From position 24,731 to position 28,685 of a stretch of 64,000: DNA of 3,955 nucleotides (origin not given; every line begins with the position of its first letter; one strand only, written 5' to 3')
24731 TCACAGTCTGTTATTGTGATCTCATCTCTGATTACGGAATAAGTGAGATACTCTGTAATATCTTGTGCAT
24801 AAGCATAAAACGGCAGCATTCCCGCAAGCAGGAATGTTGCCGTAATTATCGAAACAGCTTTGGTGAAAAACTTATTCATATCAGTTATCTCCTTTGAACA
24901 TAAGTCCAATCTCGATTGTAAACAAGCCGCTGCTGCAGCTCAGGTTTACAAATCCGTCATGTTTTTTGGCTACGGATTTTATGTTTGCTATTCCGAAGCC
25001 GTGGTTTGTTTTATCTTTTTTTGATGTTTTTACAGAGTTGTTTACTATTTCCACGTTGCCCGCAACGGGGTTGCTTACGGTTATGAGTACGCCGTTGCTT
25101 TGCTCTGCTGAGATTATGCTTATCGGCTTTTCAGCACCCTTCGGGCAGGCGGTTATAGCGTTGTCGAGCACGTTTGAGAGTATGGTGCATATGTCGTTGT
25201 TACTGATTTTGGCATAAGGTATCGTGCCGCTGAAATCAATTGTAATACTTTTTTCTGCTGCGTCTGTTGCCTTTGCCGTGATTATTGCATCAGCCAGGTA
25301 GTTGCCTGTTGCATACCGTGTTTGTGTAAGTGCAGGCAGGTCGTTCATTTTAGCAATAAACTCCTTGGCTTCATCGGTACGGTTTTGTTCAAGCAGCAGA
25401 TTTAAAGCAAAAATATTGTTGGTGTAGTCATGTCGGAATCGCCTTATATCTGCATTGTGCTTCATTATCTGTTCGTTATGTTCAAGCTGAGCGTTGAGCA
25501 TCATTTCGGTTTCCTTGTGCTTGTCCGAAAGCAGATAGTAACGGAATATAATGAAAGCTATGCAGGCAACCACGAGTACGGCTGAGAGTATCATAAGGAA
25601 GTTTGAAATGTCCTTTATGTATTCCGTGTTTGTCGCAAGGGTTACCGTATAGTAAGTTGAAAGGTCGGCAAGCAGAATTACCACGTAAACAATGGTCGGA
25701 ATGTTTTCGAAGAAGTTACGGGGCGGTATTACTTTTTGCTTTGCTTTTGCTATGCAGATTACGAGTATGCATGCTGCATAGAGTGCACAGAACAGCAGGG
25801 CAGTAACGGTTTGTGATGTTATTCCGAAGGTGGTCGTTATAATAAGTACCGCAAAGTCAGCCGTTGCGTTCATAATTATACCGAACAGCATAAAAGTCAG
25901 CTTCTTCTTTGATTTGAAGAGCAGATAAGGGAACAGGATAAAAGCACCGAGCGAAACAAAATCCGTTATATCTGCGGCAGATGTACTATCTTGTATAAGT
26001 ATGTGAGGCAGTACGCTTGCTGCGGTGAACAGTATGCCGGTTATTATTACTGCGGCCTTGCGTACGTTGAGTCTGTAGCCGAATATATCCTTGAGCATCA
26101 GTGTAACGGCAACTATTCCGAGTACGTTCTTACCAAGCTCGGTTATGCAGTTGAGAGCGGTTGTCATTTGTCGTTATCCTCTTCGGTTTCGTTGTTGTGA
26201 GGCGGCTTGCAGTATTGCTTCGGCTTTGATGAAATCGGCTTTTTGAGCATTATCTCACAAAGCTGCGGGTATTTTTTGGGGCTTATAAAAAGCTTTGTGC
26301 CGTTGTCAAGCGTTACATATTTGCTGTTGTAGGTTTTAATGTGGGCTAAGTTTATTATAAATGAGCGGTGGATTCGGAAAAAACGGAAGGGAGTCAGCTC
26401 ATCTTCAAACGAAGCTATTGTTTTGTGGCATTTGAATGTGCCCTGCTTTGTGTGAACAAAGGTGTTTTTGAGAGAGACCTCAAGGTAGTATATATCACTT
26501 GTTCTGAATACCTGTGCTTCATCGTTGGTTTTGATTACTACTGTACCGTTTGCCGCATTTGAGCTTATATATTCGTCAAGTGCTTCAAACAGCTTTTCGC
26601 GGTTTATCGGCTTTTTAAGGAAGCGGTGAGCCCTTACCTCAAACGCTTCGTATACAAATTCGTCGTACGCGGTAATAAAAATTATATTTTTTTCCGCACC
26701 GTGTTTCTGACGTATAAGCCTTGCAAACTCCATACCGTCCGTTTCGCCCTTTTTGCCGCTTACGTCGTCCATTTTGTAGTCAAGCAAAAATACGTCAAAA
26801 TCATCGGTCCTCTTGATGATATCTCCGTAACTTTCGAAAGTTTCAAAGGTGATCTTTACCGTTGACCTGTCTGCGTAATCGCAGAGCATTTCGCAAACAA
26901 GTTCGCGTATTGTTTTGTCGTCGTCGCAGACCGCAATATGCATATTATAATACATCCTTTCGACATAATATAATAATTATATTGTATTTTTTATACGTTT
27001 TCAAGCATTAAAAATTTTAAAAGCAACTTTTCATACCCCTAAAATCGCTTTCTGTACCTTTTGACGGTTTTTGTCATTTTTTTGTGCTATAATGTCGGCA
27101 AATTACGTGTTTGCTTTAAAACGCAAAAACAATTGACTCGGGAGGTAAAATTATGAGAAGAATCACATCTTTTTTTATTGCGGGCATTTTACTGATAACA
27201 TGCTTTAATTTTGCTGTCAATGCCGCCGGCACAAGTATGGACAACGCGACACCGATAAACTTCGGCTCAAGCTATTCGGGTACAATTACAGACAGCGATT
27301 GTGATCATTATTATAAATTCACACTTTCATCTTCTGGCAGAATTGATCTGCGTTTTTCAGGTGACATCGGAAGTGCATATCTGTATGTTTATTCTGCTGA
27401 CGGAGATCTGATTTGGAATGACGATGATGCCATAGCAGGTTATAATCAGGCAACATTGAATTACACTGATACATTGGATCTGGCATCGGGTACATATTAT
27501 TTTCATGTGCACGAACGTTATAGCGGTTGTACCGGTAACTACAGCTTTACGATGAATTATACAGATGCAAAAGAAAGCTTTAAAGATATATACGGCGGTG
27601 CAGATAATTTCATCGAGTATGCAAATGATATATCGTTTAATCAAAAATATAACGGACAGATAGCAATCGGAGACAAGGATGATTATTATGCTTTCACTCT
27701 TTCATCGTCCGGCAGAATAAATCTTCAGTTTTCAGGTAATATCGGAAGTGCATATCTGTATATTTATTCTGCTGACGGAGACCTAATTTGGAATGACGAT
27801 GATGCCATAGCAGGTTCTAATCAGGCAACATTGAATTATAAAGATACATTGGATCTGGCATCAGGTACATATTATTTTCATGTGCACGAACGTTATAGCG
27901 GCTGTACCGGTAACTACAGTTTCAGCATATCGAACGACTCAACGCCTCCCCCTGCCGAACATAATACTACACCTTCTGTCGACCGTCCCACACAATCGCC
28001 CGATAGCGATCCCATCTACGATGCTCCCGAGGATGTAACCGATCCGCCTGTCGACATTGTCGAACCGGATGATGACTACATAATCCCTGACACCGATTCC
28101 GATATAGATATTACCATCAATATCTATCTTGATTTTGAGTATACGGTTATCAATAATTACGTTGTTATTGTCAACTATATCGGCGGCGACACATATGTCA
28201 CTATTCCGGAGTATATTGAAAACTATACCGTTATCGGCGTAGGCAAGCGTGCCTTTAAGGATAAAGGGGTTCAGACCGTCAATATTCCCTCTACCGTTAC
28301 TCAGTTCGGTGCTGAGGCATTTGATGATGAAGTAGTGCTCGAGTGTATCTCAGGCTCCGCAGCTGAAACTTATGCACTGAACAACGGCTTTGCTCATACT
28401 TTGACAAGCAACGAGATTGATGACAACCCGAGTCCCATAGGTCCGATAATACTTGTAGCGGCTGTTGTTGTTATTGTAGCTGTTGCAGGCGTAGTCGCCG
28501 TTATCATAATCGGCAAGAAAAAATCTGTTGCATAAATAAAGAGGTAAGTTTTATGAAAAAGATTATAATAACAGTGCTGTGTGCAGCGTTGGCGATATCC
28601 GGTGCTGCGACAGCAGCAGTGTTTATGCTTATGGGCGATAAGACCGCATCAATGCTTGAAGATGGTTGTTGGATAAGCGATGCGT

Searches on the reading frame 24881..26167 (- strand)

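Call 80: search_protein_families(library=pfam, proteins=[window:24881-26167:-], max_evalue=0.00001)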
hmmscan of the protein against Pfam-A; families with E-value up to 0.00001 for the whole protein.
window:24881-26167:- (428 aa): 2 families
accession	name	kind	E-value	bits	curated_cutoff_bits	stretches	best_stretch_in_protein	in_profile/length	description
PF14501.12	HATPase_c_5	-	3.8e-21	75.4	22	1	322-421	2-100/102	GHKL domain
PF02518.31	HATPase_c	-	2.2e-06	28.5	26.4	1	325-413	5-97/111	Histidine kinase-, DNA gyrase B-, and HSP90-like ATPase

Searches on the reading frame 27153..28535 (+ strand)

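Call 80: search_protein_families(library=pfam, proteins=[window:27153-28535:+], max_evalue=0.00001)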
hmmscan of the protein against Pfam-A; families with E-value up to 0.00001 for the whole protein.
window:27153-28535:+ (460 aa): 1 family
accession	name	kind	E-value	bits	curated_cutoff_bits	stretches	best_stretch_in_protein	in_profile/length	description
PF04151.21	PPC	-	2.3e-10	41.6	25.9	1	177-245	3-69/70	Bacterial pre-peptidase C-terminal domain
